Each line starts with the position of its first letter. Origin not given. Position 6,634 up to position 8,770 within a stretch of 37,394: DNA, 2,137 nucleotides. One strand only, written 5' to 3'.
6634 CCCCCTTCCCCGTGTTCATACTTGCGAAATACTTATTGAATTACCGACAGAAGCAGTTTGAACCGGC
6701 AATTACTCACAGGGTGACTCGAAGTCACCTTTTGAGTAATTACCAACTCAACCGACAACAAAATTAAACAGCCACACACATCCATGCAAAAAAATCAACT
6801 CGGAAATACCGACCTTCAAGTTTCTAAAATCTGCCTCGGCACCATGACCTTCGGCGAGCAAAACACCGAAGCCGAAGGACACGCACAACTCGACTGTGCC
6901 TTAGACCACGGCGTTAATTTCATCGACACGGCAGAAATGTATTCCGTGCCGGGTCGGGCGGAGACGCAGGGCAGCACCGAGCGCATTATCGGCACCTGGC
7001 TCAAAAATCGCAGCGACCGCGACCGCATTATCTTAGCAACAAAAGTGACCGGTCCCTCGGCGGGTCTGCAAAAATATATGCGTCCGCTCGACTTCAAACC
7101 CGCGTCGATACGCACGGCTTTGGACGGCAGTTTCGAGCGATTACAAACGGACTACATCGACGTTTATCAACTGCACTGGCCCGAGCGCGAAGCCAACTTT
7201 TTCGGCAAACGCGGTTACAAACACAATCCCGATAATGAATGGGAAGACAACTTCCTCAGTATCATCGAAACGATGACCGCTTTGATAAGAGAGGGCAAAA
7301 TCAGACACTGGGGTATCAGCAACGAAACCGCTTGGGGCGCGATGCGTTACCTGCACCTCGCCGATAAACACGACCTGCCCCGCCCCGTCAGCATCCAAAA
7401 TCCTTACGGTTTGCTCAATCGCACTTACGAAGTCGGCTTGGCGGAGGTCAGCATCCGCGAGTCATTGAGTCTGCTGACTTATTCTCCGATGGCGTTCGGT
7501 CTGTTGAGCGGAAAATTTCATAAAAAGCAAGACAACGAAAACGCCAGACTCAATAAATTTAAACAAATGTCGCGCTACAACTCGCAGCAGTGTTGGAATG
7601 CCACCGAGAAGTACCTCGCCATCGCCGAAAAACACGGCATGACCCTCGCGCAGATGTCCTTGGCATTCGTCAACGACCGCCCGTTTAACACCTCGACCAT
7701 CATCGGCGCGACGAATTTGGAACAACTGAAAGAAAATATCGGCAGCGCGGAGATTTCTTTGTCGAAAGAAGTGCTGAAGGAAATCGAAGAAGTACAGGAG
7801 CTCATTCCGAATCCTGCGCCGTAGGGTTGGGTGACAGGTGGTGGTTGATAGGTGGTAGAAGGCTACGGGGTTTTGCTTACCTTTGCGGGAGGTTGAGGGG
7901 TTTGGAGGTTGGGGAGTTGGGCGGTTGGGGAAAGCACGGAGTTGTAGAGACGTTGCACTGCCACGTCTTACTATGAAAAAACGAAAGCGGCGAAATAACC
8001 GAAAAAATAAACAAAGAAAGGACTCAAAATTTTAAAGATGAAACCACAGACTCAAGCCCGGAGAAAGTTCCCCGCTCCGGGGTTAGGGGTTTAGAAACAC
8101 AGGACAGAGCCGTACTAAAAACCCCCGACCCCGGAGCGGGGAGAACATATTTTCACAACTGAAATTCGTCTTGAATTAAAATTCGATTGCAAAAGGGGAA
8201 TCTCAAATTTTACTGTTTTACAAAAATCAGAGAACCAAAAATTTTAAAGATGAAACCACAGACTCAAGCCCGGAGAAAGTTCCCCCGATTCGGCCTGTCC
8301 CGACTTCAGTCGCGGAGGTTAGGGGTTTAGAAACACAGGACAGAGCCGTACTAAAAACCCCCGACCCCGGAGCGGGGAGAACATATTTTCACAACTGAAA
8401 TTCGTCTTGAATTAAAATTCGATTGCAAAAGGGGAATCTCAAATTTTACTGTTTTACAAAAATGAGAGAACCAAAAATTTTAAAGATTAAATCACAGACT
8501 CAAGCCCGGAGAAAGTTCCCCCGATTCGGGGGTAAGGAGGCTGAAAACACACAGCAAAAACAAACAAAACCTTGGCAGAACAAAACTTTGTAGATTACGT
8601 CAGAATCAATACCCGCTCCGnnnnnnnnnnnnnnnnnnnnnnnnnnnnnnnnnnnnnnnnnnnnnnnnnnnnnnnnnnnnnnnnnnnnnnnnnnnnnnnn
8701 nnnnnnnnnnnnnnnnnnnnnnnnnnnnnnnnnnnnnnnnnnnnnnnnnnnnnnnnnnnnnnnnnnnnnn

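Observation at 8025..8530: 212-bp tandem repeat carrying a GC-rich double stem-loop, in the tas-obg spacer (possible duplicated sRNA or regulatory element)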

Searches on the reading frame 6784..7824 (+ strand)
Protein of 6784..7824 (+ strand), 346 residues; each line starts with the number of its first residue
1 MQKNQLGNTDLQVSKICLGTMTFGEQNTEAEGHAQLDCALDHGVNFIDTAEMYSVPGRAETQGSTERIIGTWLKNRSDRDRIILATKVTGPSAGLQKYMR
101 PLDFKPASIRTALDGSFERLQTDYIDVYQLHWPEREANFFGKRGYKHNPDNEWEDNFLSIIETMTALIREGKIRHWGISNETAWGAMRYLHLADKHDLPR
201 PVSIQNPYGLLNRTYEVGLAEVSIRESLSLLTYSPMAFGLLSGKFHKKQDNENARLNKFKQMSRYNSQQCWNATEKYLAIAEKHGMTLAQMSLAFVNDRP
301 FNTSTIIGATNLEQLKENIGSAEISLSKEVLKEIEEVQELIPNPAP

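Call 11: find_encoding_contigs(protein=window:6784-7824:+, flank=10000, max_places=10)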
Protein window:6784-7824:+ (346 aa): 8 contigs read that carry it; 8 places shown.
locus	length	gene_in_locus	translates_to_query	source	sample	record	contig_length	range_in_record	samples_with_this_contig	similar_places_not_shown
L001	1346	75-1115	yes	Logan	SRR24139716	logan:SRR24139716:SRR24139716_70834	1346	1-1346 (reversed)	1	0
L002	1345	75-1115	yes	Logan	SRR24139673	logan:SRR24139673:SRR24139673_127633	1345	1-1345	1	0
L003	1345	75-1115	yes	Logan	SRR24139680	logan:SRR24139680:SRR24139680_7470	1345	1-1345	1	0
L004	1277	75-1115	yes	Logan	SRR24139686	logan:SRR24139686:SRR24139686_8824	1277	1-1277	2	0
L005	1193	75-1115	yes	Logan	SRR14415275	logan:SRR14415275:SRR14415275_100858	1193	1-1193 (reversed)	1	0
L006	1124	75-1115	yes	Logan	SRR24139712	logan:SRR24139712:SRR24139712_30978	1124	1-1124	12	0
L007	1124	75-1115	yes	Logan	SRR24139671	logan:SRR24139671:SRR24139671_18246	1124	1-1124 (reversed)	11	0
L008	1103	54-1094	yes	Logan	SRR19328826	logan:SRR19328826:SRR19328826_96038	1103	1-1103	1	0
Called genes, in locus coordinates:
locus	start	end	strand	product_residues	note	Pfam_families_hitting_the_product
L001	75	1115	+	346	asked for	PF00248:Aldo_ket_red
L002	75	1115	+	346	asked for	PF00248:Aldo_ket_red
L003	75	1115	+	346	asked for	PF00248:Aldo_ket_red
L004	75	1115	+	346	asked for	PF00248:Aldo_ket_red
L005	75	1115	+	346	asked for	PF00248:Aldo_ket_red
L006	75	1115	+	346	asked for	PF00248:Aldo_ket_red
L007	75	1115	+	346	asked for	PF00248:Aldo_ket_red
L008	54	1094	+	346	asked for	PF00248:Aldo_ket_red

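Call 12: search_protein_families(library=pfam, proteins=[window:6784-7824:+])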
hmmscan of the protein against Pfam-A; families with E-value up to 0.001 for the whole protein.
window:6784-7824:+ (346 aa): 1 family
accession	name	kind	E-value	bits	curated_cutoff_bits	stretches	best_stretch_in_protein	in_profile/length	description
PF00248.27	Aldo_ket_red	-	6.3e-67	226.1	24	1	15-338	1-290/291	Aldo/keto reductase family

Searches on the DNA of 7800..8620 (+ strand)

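Call 9: search_rna_families(source=window, start=7800, end=8620, threshold=evalue, max_evalue=10)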
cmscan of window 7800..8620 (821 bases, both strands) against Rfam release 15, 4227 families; matches with E-value up to 10: 9.
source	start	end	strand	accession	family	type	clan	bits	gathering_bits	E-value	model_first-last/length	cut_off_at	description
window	8068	8143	-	RF03835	mir-955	Gene; miRNA;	-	22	50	0.038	1-81/81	no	mir-955 microRNA precursor family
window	8439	8548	-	RF00199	SL2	Gene;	CL00020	18.6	41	4.8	1-110/110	no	SL2 RNA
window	8040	8219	-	RF02355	BjrC174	Gene; sRNA;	-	18.4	45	0.78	1-201/201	no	Bradyrhizobiaceae sRNA BjrC174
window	8067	8145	-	RF00991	mir-599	Gene; miRNA;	-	18.1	94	0.73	1-88/88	no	mir-599 microRNA precursor family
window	8033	8100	+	RF03455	mir-9847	Gene; miRNA;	-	17.5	74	0.64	1-75/75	no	mir-9847 microRNA precursor family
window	8067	8144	-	RF03214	mir-769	Gene; miRNA;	-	15.6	57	5.6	1-81/81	no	mir-769 microRNA precursor family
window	7800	7861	+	RF03176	MIR7729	Gene; miRNA;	-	14.7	92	6.2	25-86/86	5'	MIR7729 microRNA precursor family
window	8271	8336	+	RF03455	mir-9847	Gene; miRNA;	-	13.7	74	8.8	1-75/75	no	mir-9847 microRNA precursor family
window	7996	8093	+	RF02158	NPPA-AS1_3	Gene; lncRNA;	-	13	55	3.2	1-108/108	no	NPPA antisense RNA 1 conserved region 3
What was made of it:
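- On Any Rfam RNA family (sRNA, riboswitch, leader): For 7800-8620 at E <= 10 the best match was mir-955, 22 bits against a threshold of 50; all matches were noise caused by the hairpin (call 9).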

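Call 50: search_dna_similar(query=window:8025-8472:+, collection=phages, mode=distant, max_evalue=0.01)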
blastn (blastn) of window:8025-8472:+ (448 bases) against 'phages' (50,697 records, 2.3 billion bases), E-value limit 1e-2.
No match.

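Call 51: search_dna_similar(query=window:8025-8472:+, collection=plasmids, mode=distant, max_evalue=0.01)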
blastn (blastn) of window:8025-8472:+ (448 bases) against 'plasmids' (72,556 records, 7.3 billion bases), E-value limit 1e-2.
No match.
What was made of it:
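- Tried and rejected: No match (calls 50, 51).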

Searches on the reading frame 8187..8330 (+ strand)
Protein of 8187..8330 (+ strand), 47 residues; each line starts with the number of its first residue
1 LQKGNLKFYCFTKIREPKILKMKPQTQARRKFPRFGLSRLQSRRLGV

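Call 46: find_encoding_contigs(protein=window:8187-8330:+, flank=5000, max_places=10)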
Protein window:8187-8330:+ (47 aa): no gene with exactly this product is on record in the collection.

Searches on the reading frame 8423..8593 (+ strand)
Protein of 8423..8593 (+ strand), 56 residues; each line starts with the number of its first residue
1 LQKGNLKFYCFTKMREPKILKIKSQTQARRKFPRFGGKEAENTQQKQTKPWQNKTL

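Call 47: find_encoding_contigs(protein=window:8423-8593:+, flank=5000, max_places=10)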
Protein window:8423-8593:+ (56 aa): no gene with exactly this product is on record in the collection.
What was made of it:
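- The small ORFs are not called as genes anywhere (calls 46, 47).
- Tried and rejected: None is on record as a gene anywhere (calls 46, 47).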
